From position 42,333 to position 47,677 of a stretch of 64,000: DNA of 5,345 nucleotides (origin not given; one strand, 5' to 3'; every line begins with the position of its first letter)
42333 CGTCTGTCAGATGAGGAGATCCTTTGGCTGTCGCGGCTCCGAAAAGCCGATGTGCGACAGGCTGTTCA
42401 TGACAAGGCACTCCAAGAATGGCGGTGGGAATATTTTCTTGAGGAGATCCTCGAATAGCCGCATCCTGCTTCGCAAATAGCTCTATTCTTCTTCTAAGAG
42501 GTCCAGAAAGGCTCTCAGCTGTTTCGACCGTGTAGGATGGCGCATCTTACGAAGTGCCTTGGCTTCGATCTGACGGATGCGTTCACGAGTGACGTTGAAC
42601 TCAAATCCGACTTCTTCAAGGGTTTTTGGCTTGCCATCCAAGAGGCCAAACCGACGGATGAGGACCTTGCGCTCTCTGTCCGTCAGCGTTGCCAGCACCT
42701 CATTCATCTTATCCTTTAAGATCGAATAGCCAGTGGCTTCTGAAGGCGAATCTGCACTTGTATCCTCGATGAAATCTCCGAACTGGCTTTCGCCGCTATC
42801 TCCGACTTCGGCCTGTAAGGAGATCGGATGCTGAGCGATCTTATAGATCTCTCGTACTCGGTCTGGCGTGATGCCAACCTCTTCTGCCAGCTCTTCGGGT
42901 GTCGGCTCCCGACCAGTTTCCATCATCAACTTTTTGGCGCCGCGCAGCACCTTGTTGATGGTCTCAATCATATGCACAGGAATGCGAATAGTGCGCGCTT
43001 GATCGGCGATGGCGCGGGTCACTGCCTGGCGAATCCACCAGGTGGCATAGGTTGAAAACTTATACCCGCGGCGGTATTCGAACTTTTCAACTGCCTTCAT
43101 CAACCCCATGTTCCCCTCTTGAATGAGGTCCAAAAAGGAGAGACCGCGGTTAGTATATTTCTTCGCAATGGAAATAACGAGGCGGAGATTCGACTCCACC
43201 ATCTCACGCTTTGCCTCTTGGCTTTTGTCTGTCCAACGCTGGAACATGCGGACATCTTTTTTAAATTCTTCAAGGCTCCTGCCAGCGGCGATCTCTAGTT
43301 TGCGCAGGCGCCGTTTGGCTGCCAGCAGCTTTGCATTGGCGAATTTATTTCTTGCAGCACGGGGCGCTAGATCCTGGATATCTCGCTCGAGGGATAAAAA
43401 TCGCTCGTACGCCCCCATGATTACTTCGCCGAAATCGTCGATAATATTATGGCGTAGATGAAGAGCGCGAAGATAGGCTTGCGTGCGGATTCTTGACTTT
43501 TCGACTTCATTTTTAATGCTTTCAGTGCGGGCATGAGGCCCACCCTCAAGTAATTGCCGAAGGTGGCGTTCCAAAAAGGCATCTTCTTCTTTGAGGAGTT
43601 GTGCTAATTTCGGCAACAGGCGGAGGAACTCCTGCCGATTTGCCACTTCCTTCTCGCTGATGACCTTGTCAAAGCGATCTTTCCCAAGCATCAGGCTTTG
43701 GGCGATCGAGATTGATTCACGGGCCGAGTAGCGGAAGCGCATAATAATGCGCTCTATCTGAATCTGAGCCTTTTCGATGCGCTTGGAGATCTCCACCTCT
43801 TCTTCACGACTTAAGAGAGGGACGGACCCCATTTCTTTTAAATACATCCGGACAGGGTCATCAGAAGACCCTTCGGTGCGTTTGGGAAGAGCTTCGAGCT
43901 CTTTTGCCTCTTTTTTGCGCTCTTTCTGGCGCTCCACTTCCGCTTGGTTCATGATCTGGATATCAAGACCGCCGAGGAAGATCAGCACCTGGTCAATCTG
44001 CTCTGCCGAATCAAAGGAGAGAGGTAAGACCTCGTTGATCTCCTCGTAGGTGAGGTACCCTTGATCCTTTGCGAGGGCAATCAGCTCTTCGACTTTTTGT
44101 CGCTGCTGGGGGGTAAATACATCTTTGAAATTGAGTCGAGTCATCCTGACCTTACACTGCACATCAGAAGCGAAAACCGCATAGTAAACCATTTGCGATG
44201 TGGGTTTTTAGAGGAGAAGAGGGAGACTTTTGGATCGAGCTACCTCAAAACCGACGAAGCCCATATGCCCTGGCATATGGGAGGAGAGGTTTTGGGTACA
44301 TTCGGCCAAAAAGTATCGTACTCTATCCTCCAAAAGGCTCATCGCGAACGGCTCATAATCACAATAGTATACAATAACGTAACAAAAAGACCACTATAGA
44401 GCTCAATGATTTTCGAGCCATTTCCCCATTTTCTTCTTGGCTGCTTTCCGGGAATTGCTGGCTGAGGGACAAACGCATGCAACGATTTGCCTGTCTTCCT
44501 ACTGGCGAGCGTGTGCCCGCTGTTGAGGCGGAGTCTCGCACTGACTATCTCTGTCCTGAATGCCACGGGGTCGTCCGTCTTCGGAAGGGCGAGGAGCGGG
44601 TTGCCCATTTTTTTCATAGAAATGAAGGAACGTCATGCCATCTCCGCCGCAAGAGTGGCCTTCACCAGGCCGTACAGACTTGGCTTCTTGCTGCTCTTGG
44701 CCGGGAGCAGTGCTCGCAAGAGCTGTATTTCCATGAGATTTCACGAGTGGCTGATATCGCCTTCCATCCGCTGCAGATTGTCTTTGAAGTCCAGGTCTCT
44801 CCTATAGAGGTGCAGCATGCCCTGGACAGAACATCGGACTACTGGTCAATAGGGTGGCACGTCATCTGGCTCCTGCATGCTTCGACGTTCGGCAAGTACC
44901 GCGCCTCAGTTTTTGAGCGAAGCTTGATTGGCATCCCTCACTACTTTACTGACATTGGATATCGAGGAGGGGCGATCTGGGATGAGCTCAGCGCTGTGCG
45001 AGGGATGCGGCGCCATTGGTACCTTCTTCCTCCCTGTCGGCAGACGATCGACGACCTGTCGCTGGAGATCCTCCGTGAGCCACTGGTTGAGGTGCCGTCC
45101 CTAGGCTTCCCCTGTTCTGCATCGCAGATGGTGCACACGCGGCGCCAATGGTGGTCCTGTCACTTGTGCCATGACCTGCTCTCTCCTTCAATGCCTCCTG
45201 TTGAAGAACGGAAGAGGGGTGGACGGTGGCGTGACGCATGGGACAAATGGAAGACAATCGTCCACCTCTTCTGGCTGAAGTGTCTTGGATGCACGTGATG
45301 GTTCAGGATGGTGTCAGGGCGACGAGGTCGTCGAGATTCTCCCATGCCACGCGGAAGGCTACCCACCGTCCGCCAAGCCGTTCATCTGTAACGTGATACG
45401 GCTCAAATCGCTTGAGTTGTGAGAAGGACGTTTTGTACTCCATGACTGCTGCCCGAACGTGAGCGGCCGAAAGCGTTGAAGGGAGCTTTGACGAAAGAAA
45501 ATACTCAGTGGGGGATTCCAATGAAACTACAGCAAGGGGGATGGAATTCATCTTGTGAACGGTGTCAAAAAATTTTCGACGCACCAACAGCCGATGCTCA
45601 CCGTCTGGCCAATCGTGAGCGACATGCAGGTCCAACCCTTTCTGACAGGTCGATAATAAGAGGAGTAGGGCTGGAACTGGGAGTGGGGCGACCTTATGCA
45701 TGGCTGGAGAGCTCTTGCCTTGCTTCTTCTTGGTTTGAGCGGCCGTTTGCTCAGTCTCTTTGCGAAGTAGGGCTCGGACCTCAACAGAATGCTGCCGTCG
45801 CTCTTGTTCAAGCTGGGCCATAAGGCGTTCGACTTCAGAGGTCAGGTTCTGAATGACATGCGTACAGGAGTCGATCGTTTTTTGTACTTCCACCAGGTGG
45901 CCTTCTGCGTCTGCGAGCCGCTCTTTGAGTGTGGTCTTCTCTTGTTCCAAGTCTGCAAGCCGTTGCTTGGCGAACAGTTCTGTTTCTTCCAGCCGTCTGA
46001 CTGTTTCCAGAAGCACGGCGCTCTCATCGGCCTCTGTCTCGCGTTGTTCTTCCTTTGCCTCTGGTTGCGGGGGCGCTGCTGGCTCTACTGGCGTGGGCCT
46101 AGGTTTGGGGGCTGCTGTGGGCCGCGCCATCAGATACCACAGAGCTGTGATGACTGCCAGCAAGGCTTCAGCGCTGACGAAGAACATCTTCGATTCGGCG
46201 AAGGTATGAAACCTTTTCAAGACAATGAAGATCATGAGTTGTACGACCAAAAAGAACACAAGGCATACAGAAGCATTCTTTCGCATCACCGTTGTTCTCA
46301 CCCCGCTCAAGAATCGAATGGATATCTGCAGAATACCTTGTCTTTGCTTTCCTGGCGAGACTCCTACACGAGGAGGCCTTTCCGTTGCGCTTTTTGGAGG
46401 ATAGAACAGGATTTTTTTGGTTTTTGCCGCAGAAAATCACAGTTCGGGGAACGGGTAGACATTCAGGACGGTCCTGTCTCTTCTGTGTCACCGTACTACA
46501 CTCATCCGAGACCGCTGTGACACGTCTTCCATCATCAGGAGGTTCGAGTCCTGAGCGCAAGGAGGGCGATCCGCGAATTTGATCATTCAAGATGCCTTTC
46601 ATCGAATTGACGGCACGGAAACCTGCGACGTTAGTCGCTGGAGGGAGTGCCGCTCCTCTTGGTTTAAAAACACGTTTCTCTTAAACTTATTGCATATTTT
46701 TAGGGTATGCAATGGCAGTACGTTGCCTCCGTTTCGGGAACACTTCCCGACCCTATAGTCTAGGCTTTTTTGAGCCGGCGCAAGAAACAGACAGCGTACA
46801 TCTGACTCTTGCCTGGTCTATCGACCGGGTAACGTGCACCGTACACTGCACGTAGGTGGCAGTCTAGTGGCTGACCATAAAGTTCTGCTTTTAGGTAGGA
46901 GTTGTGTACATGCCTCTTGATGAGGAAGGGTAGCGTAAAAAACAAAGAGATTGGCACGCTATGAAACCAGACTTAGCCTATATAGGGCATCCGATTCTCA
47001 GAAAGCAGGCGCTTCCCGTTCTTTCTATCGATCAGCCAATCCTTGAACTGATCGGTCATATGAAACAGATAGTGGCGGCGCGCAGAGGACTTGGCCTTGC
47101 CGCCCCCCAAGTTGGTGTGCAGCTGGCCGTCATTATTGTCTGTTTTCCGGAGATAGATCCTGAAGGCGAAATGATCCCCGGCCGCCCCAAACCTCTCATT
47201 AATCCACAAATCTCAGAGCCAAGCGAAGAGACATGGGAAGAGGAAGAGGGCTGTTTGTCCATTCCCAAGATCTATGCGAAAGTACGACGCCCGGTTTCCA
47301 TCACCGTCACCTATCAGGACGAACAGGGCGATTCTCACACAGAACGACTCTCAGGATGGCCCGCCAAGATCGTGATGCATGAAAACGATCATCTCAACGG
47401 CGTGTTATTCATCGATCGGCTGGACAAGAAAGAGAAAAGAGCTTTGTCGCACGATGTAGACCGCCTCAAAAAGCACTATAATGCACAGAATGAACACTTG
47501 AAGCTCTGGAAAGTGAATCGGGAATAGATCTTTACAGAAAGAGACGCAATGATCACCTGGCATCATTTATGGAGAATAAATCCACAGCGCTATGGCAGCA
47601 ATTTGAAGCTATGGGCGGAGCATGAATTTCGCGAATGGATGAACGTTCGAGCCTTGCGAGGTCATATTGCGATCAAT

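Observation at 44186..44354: Dense family of ~168-bp hairpin MITE-like elements (TIR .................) occupying intergenic regions throughout the window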

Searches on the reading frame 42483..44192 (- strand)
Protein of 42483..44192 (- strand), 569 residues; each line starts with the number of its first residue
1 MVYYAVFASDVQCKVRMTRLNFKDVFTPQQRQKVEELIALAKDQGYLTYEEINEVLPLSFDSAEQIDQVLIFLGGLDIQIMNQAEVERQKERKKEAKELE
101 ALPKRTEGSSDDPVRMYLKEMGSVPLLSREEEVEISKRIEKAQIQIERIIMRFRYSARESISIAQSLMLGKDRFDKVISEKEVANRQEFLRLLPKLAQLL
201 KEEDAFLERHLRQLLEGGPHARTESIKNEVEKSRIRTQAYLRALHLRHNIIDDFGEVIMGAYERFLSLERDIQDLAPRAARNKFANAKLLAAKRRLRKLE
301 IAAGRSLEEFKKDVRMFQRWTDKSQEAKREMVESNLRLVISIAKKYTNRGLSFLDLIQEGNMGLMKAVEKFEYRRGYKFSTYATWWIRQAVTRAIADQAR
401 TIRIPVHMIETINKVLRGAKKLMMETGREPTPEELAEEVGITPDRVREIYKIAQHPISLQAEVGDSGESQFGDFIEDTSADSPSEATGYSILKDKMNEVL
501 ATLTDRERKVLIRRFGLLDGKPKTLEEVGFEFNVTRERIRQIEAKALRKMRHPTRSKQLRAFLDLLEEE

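Call 9: search_protein_families(library=ncbifam, proteins=[window:42483-44192:-])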
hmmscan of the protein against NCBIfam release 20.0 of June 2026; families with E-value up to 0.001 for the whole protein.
window:42483-44192:- (569 aa): 45 families (the best 25 are shown)
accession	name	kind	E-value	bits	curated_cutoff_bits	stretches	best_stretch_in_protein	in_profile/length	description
NF004562.0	PRK05901.1-4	equivalog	0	1063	779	1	27-569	16-559/571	RNA polymerase sigma factor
NF004208.0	PRK05658.1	equivalog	1.2e-170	569.6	555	2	288-564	354-630/631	RNA polymerase sigma factor RpoD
NF006666.0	PRK09210.1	equivalog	2.1e-143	478.1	572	2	311-564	117-370/370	RNA polymerase sigma factor RpoD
NF004561.0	PRK05901.1-3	equivalog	1.3e-124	417.2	582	2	318-564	291-537/537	RNA polymerase sigma factor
NF004560.0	PRK05901.1-1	equivalog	1.1e-120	404.2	711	2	290-564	245-516/516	RNA polymerase sigma factor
TIGR02393.1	RpoD_Cterm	equivalog_domain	7e-119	395.7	354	1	327-563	1-237/238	RNA polymerase sigma factor RpoD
NF005643.0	PRK07406.1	equivalog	4e-110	368.6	500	1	82-563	58-396/397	RNA polymerase sigma factor RpoD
NF041931.2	MzaA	equivalog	2.5e-109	367.1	800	1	28-565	233-716/726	MZA anti-phage system associated sigma-70 family RNA polymerase sigma factor MzaA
TIGR02997.1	Sig70-cyanoRpoD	subfamily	1e-101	340.2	384.5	2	295-551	50-298/298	RNA polymerase sigma factor, RpoD/SigA family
NF005920.0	PRK07921.1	subfamily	4.4e-101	338.1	464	2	309-562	76-326/328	RNA polymerase sigma factor SigB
NF005785.0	PRK07598.1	equivalog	1.2e-96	324.1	554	2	228-566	79-414/415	RNA polymerase sigma factor SigC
NF004564.0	PRK05901.2-2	equivalog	3.9e-92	309.5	617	1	326-565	248-495/500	RNA polymerase sigma factor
TIGR02394.1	rpoS_proteo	equivalog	2.1e-91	306.4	378.7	1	309-559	29-279/285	RNA polymerase sigma factor RpoS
NF004207.0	PRK05657.1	equivalog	7.2e-91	304.9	394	2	311-560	74-323/329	RNA polymerase sigma factor RpoS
NF004565.0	PRK05901.2-3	equivalog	4.5e-90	302.8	484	1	318-563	245-499/501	RNA polymerase sigma factor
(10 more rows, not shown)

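Call 10: find_encoding_contigs(protein=window:42483-44192:-, flank=2000, max_places=4)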
Protein window:42483-44192:- (569 aa): no gene with exactly this product is on record in the collection.

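Call 23: find_homologous_proteins(query=window:42483-44192:-, max_evalue=1e-50)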
Query window:42483-44192:- (569 aa): 8000 proteins with E <= 1e-50 among 8000 candidates; the best 120 are listed.
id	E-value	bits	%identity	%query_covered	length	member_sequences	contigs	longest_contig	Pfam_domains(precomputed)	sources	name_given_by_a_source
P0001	0.0e+0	1127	95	97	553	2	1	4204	PF04545.23,PF00140.26,PF03979.20,PF04542.21,PF04539.23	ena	-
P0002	0.0e+0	1120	95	97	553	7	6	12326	PF04545.23,PF00140.26,PF03979.20,PF04542.21,PF04539.23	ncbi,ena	-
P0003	0.0e+0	1113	94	98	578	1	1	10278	PF04545.23,PF00140.26,PF03979.20,PF04542.21,PF04539.23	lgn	-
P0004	0.0e+0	1088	91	98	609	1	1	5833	PF04545.23,PF00140.26,PF03979.20,PF04542.21,PF04539.23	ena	-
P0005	0.0e+0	1076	91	97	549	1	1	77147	PF04545.23,PF00140.26,PF03979.20,PF04542.21,PF04539.23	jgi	jgi:RNA polymerase primary sigma factor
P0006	0.0e+0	1070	90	97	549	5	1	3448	PF04545.23,PF00140.26,PF03979.20,PF04542.21,PF04539.23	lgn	-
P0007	0.0e+0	1067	90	97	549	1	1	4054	PF04545.23,PF00140.26,PF03979.20,PF04542.21,PF04539.23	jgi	jgi:RNA polymerase primary sigma factor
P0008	0.0e+0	1067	90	97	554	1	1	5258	PF04545.23,PF00140.26,PF03979.20,PF04542.21,PF04539.23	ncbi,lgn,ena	-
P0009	0.0e+0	1065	91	97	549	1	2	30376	PF04545.23,PF00140.26,PF03979.20,PF04542.21,PF04539.23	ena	-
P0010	0.0e+0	1065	90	97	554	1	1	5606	PF04545.23,PF00140.26,PF03979.20,PF04542.21,PF04539.23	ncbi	-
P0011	0.0e+0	1065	90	97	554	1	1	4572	PF04545.23,PF00140.26,PF03979.20,PF04542.21,PF04539.23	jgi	jgi:RNA polymerase primary sigma factor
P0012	0.0e+0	1057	88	97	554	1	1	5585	PF04545.23,PF00140.26,PF03979.20,PF04542.21,PF04539.23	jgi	jgi:RNA polymerase primary sigma factor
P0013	0.0e+0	1055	89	97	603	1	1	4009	PF04545.23,PF00140.26,PF03979.20,PF04542.21,PF04539.23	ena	-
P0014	0.0e+0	1053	88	97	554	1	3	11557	PF04545.23,PF00140.26,PF03979.20,PF04542.21,PF04539.23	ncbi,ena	-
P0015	0.0e+0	1053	88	97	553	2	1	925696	PF04545.23,PF00140.26,PF03979.20,PF04542.21,PF04539.23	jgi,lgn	jgi:RNA polymerase primary sigma factor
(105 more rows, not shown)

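Call 24: find_encoding_contigs(protein=P0002, flank=10000, max_places=6)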
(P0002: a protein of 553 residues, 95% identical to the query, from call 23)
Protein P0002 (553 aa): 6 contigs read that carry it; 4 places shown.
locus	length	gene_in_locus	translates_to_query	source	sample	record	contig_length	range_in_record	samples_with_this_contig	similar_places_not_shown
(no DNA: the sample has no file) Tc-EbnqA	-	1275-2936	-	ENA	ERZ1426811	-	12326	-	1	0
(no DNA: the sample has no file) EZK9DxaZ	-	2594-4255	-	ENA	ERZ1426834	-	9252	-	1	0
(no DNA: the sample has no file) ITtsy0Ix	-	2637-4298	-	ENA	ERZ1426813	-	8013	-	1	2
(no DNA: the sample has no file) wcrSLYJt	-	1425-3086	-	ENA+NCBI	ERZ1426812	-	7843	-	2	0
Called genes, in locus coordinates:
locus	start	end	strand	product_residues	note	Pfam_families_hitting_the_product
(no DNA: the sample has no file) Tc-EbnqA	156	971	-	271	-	PF25164:CoiA_N, PF06054:CoiA_nuc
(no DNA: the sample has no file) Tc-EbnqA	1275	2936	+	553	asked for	PF03979:Sigma70_r1_1, PF00140:Sigma70_r1_2, PF04542:Sigma70_r2, PF04539:Sigma70_r3, PF04545:Sigma70_r4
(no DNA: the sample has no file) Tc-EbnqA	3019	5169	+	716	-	PF00270:DEAD, PF04851:ResIII (faint), PF06733:DEAD_2 (faint), PF13307:Helicase_C_2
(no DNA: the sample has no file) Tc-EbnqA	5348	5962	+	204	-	-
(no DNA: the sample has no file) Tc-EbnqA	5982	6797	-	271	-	-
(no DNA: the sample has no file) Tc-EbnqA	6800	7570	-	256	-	PF03808:Glyco_tran_WecG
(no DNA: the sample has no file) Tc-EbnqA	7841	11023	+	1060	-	PF03717:PBP_dimer, PF00905:Transpeptidase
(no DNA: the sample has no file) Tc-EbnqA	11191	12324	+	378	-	?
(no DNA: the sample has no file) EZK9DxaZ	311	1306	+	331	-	-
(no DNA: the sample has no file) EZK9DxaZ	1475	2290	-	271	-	PF25164:CoiA_N, PF06054:CoiA_nuc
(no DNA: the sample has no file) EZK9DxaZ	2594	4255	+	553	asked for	PF03979:Sigma70_r1_1, PF00140:Sigma70_r1_2, PF04542:Sigma70_r2, PF04539:Sigma70_r3, PF04545:Sigma70_r4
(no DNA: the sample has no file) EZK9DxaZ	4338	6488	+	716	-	PF00270:DEAD, PF04851:ResIII (faint), PF06733:DEAD_2 (faint), PF13307:Helicase_C_2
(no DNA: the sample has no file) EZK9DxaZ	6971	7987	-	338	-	PF08843:AbiEii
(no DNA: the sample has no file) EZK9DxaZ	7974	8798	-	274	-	-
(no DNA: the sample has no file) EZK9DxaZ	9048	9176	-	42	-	-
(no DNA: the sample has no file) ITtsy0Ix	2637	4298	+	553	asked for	PF03979:Sigma70_r1_1, PF00140:Sigma70_r1_2, PF04542:Sigma70_r2, PF04539:Sigma70_r3, PF04545:Sigma70_r4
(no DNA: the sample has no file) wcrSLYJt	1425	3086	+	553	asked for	PF03979:Sigma70_r1_1, PF00140:Sigma70_r1_2, PF04542:Sigma70_r2, PF04539:Sigma70_r3, PF04545:Sigma70_r4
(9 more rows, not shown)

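Call 25: find_encoding_contigs(protein=P0005, flank=10000, max_places=3)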
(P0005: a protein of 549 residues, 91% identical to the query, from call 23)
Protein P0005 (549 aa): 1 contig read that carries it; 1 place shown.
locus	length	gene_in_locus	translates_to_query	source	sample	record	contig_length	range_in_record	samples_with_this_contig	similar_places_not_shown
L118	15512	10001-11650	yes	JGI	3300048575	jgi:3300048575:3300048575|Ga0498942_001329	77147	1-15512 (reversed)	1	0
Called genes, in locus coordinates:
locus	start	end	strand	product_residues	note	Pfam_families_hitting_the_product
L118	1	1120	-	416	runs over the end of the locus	PF07690:MFS_1, PF00854:PTR2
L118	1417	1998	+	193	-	PF02151:UVR (weak)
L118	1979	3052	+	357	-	PF00217:ATP-gua_Ptrans, PF27454:McsB_C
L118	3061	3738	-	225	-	PF00753:Lactamase_B, PF19583:ODP, PF12706:Lactamase_B_2 (weak)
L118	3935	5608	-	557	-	-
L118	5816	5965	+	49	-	-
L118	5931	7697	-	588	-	-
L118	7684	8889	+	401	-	-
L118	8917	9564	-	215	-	PF06054:CoiA_nuc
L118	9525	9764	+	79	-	-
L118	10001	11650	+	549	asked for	PF03979:Sigma70_r1_1, PF00140:Sigma70_r1_2, PF04542:Sigma70_r2, PF04539:Sigma70_r3, PF04545:Sigma70_r4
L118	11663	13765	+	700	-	PF00270:DEAD (faint), PF13307:Helicase_C_2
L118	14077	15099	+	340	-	PF03385:STELLO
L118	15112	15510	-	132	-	?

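Call 27: find_encoding_contigs(protein=P0003, flank=10000, max_places=3)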
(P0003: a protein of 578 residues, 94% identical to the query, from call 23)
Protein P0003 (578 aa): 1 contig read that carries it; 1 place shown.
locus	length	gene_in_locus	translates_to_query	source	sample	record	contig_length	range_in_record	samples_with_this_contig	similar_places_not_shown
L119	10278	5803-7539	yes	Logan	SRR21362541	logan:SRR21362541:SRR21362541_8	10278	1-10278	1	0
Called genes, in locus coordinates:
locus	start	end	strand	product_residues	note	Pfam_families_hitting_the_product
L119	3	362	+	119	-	?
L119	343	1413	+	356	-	PF00217:ATP-gua_Ptrans, PF27454:McsB_C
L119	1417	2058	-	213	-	PF00753:Lactamase_B, PF12706:Lactamase_B_2 (weak)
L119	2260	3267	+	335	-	-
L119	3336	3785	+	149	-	-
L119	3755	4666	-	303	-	-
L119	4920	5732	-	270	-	PF25164:CoiA_N, PF06054:CoiA_nuc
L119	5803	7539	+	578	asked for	PF03979:Sigma70_r1_1, PF00140:Sigma70_r1_2, PF04542:Sigma70_r2, PF04539:Sigma70_r3, PF04545:Sigma70_r4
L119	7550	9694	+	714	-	PF00270:DEAD (weak), PF04851:ResIII (faint), PF06733:DEAD_2 (weak), PF13307:Helicase_C_2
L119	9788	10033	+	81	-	-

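Call 28: find_encoding_contigs(protein=P0001, flank=10000, max_places=3)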
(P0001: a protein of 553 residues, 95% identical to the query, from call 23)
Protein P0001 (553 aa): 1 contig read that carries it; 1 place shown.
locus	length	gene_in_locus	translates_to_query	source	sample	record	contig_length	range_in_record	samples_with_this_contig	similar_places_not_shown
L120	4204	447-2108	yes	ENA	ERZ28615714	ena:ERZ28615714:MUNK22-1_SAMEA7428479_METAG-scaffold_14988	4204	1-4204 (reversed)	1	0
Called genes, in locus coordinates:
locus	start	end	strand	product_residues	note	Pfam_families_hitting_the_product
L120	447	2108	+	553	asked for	PF03979:Sigma70_r1_1, PF00140:Sigma70_r1_2, PF04542:Sigma70_r2, PF04539:Sigma70_r3, PF04545:Sigma70_r4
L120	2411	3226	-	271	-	-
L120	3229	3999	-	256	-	PF03808:Glyco_tran_WecG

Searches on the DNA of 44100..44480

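Call 51: search_rna_families(source=window, start=44100, end=44480, threshold=evalue, max_evalue=1)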
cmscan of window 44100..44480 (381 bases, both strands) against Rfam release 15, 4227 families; matches with E-value up to 1: 0.
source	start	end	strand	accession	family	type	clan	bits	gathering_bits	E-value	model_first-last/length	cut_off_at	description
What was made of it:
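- On Any Rfam RNA family: Nothing at E up to 1 in 44100-44480 (call 51).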

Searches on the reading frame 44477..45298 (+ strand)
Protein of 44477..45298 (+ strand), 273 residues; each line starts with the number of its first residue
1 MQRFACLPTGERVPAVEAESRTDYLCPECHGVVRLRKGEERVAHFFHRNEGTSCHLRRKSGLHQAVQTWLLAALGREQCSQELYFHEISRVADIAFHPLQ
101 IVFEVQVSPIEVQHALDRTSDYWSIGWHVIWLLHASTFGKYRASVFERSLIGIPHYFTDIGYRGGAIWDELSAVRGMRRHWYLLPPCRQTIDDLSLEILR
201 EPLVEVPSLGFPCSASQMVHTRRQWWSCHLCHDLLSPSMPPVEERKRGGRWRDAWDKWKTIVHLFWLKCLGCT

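Call 9: search_protein_families(library=ncbifam, proteins=[window:44477-45298:+])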
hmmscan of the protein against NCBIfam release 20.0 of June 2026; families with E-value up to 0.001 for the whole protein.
window:44477-45298:+ (273 aa): 0 families

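Call 63: search_protein_families(library=pfam, proteins=[window:44477-45298:+], max_evalue=0.0001)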
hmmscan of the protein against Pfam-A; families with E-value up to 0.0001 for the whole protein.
window:44477-45298:+ (273 aa): 3 families
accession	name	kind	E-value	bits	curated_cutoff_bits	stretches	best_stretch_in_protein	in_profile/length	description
PF06054.18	CoiA_nuc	-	9.4e-11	42.5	20.3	1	76-146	20-92/158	Competence protein CoiA, nuclease-like domain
PF25164.1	CoiA_N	-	2.9e-09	36.8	26.3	1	19-55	13-48/50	Competence protein CoiA, N-terminal domain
PF25169.1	DUF7830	-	6.5e-06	26.4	27.5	1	19-59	30-70/72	Domain of unknown function (DUF7830)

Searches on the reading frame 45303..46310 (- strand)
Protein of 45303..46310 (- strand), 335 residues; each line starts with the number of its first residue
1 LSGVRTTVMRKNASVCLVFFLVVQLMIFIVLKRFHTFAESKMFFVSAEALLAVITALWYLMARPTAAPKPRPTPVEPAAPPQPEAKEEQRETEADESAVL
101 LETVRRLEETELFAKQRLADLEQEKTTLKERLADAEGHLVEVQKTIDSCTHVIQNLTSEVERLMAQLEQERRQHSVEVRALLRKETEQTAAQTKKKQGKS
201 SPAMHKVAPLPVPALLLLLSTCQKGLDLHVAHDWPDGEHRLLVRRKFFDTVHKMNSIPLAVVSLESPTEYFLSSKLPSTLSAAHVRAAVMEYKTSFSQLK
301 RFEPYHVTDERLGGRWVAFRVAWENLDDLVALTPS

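Call 9: search_protein_families(library=ncbifam, proteins=[window:45303-46310:-])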
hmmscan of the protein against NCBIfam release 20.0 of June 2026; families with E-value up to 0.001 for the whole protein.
window:45303-46310:- (335 aa): 3 families
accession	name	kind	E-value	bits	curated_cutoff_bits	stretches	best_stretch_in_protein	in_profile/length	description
NF038218.1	IcmG_DotF_IVB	equivalog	1.6e-06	28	200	1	9-194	47-198/266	type IVB secretion system protein IcmG/DotF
NF047839.1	PspM_Rv2743c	equivalog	6.7e-06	26.2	80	1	40-169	43-174/220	phage shock envelope stress response protein PspM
NF033885.1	conj_TraP_IncI1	equivalog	0.00024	20.9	135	1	49-195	20-158/217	conjugal transfer protein TraP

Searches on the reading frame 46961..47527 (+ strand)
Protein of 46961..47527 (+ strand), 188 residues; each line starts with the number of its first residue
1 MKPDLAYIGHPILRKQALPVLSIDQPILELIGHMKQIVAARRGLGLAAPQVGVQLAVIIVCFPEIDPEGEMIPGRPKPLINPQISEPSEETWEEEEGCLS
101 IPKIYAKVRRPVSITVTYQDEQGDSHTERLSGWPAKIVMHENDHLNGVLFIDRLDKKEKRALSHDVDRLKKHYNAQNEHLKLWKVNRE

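Call 63: search_protein_families(library=pfam, proteins=[window:46961-47527:+], max_evalue=0.0001)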
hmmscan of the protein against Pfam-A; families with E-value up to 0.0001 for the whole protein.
window:46961-47527:+ (188 aa): 1 family
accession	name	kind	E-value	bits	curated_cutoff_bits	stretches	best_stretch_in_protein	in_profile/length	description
PF01327.26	Pep_deformylase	-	1.2e-47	161.8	22.8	1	5-159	4-155/156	Polypeptide deformylase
